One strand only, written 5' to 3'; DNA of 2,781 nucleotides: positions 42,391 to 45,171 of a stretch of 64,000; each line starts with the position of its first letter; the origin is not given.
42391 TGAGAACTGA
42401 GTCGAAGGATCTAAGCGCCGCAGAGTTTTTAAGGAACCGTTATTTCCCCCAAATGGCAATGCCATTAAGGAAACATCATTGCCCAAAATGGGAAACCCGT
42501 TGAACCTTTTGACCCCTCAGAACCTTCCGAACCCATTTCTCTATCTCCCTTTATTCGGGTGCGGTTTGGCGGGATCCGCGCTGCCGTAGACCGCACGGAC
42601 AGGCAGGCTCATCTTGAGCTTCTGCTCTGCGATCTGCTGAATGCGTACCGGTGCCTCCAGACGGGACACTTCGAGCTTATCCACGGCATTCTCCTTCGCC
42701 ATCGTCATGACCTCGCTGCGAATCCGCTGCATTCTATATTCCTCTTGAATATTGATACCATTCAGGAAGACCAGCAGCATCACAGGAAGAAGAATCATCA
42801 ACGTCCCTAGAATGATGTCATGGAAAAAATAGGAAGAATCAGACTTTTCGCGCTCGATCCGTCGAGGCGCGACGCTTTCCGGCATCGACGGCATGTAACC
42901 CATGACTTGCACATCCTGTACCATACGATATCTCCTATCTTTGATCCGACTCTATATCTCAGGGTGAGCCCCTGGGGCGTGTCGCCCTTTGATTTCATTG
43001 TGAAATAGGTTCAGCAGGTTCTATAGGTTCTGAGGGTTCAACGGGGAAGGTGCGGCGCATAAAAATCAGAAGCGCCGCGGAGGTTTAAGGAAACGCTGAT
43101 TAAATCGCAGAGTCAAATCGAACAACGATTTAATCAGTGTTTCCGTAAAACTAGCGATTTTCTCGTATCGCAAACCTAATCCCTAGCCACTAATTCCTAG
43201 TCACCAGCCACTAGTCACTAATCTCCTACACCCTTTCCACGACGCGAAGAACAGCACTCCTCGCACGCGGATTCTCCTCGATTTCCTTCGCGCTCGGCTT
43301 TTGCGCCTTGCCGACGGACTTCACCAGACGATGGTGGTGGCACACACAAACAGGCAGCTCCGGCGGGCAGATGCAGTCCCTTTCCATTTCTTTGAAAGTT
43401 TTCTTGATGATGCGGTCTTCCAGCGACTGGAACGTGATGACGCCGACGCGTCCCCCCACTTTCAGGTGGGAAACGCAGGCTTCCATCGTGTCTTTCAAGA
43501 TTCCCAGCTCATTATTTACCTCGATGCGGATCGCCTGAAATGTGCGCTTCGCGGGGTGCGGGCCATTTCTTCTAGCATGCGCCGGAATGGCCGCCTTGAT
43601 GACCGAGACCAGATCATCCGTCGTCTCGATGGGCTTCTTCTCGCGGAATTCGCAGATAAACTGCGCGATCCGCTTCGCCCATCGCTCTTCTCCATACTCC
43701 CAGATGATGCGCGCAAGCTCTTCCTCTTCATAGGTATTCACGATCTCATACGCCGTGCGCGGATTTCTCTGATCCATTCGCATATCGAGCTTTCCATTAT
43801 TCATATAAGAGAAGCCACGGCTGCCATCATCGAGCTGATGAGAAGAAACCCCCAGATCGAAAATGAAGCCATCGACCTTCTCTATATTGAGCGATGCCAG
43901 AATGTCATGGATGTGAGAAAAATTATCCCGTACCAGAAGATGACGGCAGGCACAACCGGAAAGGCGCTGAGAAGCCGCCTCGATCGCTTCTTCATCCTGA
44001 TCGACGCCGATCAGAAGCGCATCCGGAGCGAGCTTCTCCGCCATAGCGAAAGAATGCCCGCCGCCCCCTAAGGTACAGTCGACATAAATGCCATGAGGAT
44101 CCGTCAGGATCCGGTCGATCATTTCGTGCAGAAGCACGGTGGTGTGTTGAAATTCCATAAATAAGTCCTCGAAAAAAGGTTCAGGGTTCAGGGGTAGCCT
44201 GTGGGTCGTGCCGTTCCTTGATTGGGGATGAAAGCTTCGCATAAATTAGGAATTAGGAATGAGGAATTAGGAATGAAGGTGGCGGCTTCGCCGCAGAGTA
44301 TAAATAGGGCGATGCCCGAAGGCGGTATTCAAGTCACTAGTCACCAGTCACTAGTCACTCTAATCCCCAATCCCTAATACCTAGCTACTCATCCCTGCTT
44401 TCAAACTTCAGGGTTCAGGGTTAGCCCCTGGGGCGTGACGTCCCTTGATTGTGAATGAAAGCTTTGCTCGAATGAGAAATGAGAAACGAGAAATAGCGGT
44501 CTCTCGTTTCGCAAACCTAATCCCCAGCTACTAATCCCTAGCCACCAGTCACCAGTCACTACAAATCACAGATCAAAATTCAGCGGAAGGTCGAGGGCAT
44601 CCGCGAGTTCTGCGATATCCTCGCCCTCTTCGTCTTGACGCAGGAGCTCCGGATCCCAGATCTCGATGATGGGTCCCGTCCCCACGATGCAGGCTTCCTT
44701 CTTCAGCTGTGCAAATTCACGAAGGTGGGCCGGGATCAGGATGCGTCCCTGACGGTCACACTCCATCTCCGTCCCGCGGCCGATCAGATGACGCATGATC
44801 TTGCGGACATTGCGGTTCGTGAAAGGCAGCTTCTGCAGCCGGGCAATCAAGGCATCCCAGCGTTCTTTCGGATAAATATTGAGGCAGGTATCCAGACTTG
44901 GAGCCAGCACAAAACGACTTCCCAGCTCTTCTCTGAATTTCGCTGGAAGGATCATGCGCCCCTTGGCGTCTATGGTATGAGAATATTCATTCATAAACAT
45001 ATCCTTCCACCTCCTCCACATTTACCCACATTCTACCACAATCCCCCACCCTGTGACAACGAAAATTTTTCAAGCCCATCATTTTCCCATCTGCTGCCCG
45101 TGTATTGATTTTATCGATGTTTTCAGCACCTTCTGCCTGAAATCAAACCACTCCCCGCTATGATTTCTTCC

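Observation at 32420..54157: A modular repeat family fills every long intergenic spacer of the dcw and uvr clusters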

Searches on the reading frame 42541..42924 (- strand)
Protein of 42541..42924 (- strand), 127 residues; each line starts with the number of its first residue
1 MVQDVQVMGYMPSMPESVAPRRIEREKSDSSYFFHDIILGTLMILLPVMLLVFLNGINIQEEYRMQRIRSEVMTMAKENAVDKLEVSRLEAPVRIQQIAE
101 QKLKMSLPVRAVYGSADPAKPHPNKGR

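Call 68: search_protein_families(library=pfam, proteins=[window:42541-42924:-], max_evalue=0.01)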
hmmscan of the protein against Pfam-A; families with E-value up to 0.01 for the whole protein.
window:42541-42924:- (127 aa): 0 families

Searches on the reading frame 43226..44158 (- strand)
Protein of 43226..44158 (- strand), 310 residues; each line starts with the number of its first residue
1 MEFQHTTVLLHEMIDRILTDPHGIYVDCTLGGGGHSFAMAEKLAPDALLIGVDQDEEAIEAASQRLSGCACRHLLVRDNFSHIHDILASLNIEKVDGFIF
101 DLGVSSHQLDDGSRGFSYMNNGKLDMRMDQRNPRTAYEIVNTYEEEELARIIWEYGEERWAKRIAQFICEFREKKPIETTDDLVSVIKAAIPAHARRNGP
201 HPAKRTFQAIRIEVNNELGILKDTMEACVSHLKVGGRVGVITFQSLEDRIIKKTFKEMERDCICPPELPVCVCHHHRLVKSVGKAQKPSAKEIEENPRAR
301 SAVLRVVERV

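Call 39: find_homologous_proteins(query=window:43226-44158:-, max_evalue=1e-40)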
Query window:43226-44158:- (310 aa): 8000 proteins with E <= 1e-40 among 8000 candidates; the best 120 are listed.
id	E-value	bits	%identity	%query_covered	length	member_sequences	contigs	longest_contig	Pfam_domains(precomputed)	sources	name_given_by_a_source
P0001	2.9e-201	685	96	100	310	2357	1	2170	PF01795.26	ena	-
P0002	1.9e-200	682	96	100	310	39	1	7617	PF01795.26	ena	-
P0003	5.2e-189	645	90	100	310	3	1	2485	PF01795.26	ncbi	-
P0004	2.6e-188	643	90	100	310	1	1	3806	PF01795.26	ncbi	-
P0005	1.2e-187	640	89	100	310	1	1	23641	PF01795.26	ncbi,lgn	-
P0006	9.8e-186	634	90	100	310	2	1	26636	PF01795.26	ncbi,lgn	-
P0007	7.3e-183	625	87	100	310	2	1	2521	PF01795.26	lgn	-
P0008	2.6e-182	623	88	100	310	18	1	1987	PF01795.26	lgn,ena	-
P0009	4.8e-182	622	87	100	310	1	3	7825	PF01795.26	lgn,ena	-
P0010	7.8e-182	621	86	100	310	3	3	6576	PF01795.26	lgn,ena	-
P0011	1.6e-181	620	88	100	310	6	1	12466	PF01795.26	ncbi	-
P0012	4.6e-179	612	84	100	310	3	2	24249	PF01795.26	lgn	-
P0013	1.5e-178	611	86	100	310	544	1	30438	PF01795.26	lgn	-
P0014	3.2e-178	609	85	100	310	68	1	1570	PF01795.26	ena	-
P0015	4.1e-178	609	85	100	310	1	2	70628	PF01795.26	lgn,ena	-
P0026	2.7e-177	606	85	100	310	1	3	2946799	PF01795.26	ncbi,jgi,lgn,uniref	ncbi:16S rRNA (cytosine(1402)-N(4))-methyltransferase RsmH [Dialister sp.]|jgi:16S rRNA (cytosine140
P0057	5.4e-152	523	74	100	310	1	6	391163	PF01795.26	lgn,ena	-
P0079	2.3e-145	502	70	100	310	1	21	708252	PF01795.26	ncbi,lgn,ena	-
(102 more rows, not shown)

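Call 40: find_encoding_contigs(protein=P0006, flank=10000, max_places=1)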
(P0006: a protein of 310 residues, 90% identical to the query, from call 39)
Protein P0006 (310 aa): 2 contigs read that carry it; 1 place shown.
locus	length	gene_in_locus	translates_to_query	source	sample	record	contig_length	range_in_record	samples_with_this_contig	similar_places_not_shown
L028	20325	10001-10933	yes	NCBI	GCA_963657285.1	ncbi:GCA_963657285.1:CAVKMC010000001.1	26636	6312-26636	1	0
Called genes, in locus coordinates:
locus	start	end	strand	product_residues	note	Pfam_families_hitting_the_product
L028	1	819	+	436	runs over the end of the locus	PF02403:Seryl_tRNA_N, PF00587:tRNA-synt_2b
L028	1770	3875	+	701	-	PF04851:ResIII, PF00270:DEAD (faint), PF17757:UvrB_inter, PF27431:UvrB_3rd, PF00271:Helicase_C, PF12344:UvrB, PF02151:UVR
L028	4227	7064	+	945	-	PF00005:ABC_tran (faint), PF02463:SMC_N (faint), PF03193:RsgA_GTPase (faint), PF13191:AAA_16 (faint), PF13401:AAA_22 (faint), PF13555:AAA_29 (faint), PF17760:UvrA_inter, PF17755:UvrA_DNA-bind, +1 more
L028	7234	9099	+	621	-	PF01541:GIY-YIG, PF27096:UvrC_M, PF02151:UVR, PF22920:UvrC_RNaseH, PF08459:UvrC_RNaseH_dom, PF12826:HHH_2 (weak), PF14520:HHH_5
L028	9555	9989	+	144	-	PF02381:MraZ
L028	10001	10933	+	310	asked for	PF01795:Methyltransf_5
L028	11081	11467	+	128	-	-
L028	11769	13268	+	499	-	PF01225:Mur_ligase, PF08245:Mur_ligase_M, PF02875:Mur_ligase_C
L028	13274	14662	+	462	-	PF01225:Mur_ligase, PF08245:Mur_ligase_M, PF02875:Mur_ligase_C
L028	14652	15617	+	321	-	PF00953:Glycos_transf_4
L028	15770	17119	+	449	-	PF21799:MurD-like_N, PF08245:Mur_ligase_M, PF02875:Mur_ligase_C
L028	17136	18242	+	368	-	PF03033:Glyco_transf_28, PF04101:Glyco_tran_28_C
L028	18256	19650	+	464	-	PF01225:Mur_ligase, PF03446:NAD_binding_2 (faint), PF08245:Mur_ligase_M, PF02875:Mur_ligase_C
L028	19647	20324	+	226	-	?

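Call 41: find_encoding_contigs(protein=P0026, flank=10000, max_places=1)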
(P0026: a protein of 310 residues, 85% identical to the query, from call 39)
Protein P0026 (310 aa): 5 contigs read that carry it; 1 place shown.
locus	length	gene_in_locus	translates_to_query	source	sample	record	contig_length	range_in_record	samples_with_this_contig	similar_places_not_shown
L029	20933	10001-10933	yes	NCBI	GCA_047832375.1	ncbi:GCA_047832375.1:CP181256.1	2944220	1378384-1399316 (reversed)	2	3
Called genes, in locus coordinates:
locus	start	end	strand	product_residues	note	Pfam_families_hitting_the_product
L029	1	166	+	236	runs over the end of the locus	PF00590:TP_methylase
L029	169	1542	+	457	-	PF01656:CbiA, PF13500:AAA_26, PF07685:GATase_3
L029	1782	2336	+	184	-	PF02572:CobA_CobO_BtuR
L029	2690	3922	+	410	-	PF00696:AA_kinase, PF01842:ACT (faint), PF22468:ACT_9, PF13840:ACT_7, PF22468:ACT_9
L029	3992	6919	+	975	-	PF00675:Peptidase_M16 (faint), PF05193:Peptidase_M16_C, PF08367:M16C_assoc, PF22516:PreP_C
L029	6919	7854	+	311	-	PF00749:tRNA-synt_1c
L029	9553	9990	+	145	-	PF02381:MraZ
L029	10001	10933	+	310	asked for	PF01795:Methyltransf_5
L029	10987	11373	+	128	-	PF04977:DivIC (weak)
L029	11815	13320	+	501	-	PF01225:Mur_ligase, PF08245:Mur_ligase_M, PF02875:Mur_ligase_C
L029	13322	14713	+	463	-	PF01225:Mur_ligase (weak), PF08245:Mur_ligase_M, PF02875:Mur_ligase_C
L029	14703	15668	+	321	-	PF00953:Glycos_transf_4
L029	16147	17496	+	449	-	PF01262:AlaDh_PNT_C (faint), PF21799:MurD-like_N, PF08245:Mur_ligase_M, PF02875:Mur_ligase_C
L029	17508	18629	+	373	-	PF03033:Glyco_transf_28, PF04101:Glyco_tran_28_C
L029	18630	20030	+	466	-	PF01225:Mur_ligase, PF08245:Mur_ligase_M, PF02875:Mur_ligase_C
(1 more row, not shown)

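Call 42: find_encoding_contigs(protein=P0057, flank=10000, max_places=1)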
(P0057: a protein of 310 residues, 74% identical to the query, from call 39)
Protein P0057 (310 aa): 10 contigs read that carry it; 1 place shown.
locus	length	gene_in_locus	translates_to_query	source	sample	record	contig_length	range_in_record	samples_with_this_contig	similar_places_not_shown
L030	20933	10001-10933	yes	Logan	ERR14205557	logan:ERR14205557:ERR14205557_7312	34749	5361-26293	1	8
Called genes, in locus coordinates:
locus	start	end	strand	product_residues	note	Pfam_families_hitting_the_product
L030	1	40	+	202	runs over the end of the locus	PF01618:MotA_ExbB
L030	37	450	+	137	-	PF02472:ExbD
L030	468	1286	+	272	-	PF03544:TonB_C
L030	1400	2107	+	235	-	PF00590:TP_methylase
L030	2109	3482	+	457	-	PF01656:CbiA, PF13500:AAA_26, PF07685:GATase_3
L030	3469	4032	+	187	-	PF02572:CobA_CobO_BtuR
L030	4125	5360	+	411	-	PF00696:AA_kinase, PF01842:ACT, PF22468:ACT_9, PF13840:ACT_7, PF22468:ACT_9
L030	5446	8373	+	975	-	PF05193:Peptidase_M16_C, PF08367:M16C_assoc, PF22516:PreP_C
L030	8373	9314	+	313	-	PF00749:tRNA-synt_1c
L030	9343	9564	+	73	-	-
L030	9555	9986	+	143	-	PF02381:MraZ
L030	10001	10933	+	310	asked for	PF01795:Methyltransf_5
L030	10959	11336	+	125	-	PF04977:DivIC (weak)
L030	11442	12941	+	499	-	PF01225:Mur_ligase, PF08245:Mur_ligase_M, PF02875:Mur_ligase_C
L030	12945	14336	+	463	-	PF01225:Mur_ligase (weak), PF08245:Mur_ligase_M, PF02875:Mur_ligase_C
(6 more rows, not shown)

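Call 43: find_encoding_contigs(protein=P0079, flank=10000, max_places=1)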
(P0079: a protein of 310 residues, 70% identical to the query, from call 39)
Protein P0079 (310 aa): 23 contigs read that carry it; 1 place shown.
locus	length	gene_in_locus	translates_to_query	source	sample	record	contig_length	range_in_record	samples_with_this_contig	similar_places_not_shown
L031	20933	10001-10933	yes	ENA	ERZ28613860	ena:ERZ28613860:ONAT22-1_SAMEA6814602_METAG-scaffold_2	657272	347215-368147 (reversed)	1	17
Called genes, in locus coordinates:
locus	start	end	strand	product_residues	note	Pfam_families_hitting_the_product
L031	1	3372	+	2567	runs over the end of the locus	PF05342:Peptidase_M26_N (weak)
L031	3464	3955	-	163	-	PF02675:AdoMet_dc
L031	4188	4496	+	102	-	PF00829:Ribosomal_L21p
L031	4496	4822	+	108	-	PF04327:Peptidase_Prp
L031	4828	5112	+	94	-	PF01016:Ribosomal_L27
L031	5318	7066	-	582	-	PF13552:DUF4127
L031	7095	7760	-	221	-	PF03458:Gly_transporter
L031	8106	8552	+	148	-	PF00383:dCMP_cyt_deam_1, PF14437:MafB19-deam, PF14439:Bd3614-deam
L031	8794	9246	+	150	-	-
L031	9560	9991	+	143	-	PF02381:MraZ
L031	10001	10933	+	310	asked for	PF01795:Methyltransf_5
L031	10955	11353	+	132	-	-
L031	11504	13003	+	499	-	PF01225:Mur_ligase, PF08245:Mur_ligase_M, PF02875:Mur_ligase_C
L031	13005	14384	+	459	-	PF01225:Mur_ligase (weak), PF08245:Mur_ligase_M, PF02875:Mur_ligase_C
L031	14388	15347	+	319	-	PF00953:Glycos_transf_4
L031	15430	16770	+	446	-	PF21799:MurD-like_N, PF08245:Mur_ligase_M, PF02875:Mur_ligase_C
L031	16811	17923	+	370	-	PF03033:Glyco_transf_28, PF04101:Glyco_tran_28_C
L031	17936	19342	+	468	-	PF01225:Mur_ligase, PF08245:Mur_ligase_M, PF02875:Mur_ligase_C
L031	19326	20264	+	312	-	PF01820:Dala_Dala_lig_N, PF07478:Dala_Dala_lig_C, PF13535:ATP-grasp_4 (weak)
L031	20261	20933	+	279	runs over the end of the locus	PF08478:POTRA_1, PF03799:FtsQ_DivIB_C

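Call 63: find_encoding_contigs(protein=P0002, flank=10000, max_places=2)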
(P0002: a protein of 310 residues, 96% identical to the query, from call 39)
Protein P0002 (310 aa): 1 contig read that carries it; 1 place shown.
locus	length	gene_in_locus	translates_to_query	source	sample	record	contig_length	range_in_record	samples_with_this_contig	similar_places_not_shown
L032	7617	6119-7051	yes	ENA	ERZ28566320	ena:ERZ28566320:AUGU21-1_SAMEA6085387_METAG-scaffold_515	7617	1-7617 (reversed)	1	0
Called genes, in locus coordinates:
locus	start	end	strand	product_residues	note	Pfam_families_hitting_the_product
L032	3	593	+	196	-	?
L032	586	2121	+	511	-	PF02384:N6_Mtase (faint), PF07669:Eco57I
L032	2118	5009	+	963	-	PF13455:MUG113 (weak), PF04851:ResIII (weak)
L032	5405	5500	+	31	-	-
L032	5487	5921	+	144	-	PF02381:MraZ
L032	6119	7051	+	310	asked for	PF01795:Methyltransf_5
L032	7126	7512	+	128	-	-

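Call 64: find_encoding_contigs(protein=P0005, flank=10000, max_places=1)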
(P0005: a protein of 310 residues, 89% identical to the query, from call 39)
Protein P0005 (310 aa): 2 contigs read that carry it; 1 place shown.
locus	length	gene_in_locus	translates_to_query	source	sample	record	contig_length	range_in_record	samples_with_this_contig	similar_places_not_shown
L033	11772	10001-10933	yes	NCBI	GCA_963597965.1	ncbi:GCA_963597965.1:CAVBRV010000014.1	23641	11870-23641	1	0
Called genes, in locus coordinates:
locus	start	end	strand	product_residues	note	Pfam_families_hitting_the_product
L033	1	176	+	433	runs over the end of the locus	PF00148:Oxidored_nitro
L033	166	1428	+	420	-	PF00148:Oxidored_nitro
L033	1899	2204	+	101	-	PF00126:HTH_1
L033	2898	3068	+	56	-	-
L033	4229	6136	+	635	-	PF02824:TGS, PF07973:tRNA_SAD, PF00587:tRNA-synt_2b, PF03129:HGTP_anticodon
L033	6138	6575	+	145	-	PF09021:HutP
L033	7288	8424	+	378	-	PF02771:Acyl-CoA_dh_N, PF02770:Acyl-CoA_dh_M, PF00441:Acyl-CoA_dh_1, PF22924:ACOX_C_alpha1 (weak), PF08028:Acyl-CoA_dh_2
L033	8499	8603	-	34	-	-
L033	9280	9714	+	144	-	PF02381:MraZ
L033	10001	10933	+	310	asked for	PF01795:Methyltransf_5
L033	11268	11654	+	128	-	-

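Call 65: find_encoding_contigs(protein=P0013, flank=10000, max_places=1)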
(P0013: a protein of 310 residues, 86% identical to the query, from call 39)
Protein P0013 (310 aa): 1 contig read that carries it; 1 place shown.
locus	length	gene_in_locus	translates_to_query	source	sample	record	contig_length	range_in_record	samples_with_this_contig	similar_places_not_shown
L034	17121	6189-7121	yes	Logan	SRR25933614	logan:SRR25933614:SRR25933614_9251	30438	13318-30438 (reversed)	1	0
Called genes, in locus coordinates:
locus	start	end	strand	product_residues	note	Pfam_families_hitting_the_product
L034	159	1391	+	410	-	PF00696:AA_kinase, PF01842:ACT (weak), PF22468:ACT_9, PF13840:ACT_7, PF22468:ACT_9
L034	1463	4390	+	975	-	PF00675:Peptidase_M16 (faint), PF05193:Peptidase_M16_C, PF08367:M16C_assoc, PF22516:PreP_C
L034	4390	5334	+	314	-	PF00749:tRNA-synt_1c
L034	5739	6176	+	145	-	PF02381:MraZ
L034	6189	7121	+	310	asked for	PF01795:Methyltransf_5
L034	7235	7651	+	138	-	PF04977:DivIC (weak)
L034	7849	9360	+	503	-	PF01225:Mur_ligase, PF08245:Mur_ligase_M, PF02875:Mur_ligase_C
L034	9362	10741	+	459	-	PF01225:Mur_ligase (weak), PF08245:Mur_ligase_M, PF02875:Mur_ligase_C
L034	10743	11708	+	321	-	PF00953:Glycos_transf_4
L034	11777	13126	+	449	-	PF21799:MurD-like_N, PF08245:Mur_ligase_M, PF02875:Mur_ligase_C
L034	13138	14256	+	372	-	PF03033:Glyco_transf_28, PF04101:Glyco_tran_28_C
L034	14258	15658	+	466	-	PF01225:Mur_ligase, PF08245:Mur_ligase_M, PF02875:Mur_ligase_C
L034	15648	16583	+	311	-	PF01820:Dala_Dala_lig_N (weak), PF13535:ATP-grasp_4 (faint), PF01820:Dala_Dala_lig_N, PF07478:Dala_Dala_lig_C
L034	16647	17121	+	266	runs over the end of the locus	PF08478:POTRA_1, PF03799:FtsQ_DivIB_C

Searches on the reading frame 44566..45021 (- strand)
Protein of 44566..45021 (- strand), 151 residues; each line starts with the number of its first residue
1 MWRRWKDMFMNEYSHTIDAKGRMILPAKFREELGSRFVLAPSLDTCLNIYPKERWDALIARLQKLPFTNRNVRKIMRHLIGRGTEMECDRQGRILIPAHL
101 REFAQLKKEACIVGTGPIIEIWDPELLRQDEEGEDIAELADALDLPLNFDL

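Call 9: find_encoding_contigs(protein=window:44566-45021:-, flank=10000, max_places=10)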
Protein window:44566-45021:- (151 aa): no gene with exactly this product is on record in the collection.
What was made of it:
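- Tried and rejected: The first exact-protein look-up of MraZ failed because the ORF start was too far upstream (call 9).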

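Call 11: find_encoding_contigs(protein=window:44566-45000:-, flank=10000, max_places=10)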
Protein window:44566-45000:- (144 aa): 4 contigs read that carry it; 3 places shown.
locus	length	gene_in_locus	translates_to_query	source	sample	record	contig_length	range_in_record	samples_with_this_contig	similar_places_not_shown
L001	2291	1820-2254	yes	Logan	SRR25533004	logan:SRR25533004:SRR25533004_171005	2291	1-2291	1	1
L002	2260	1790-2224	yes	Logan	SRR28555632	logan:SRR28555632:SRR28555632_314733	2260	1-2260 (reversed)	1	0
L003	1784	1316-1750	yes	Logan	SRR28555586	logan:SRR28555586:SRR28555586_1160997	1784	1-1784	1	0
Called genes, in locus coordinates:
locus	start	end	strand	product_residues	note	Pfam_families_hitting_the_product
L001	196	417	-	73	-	PF07872:DUF1659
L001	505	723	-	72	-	PF11148:DUF2922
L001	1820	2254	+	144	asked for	PF02381:MraZ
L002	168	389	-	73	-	PF07872:DUF1659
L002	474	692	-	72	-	PF11148:DUF2922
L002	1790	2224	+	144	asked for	PF02381:MraZ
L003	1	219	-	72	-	PF11148:DUF2922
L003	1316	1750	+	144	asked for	PF02381:MraZ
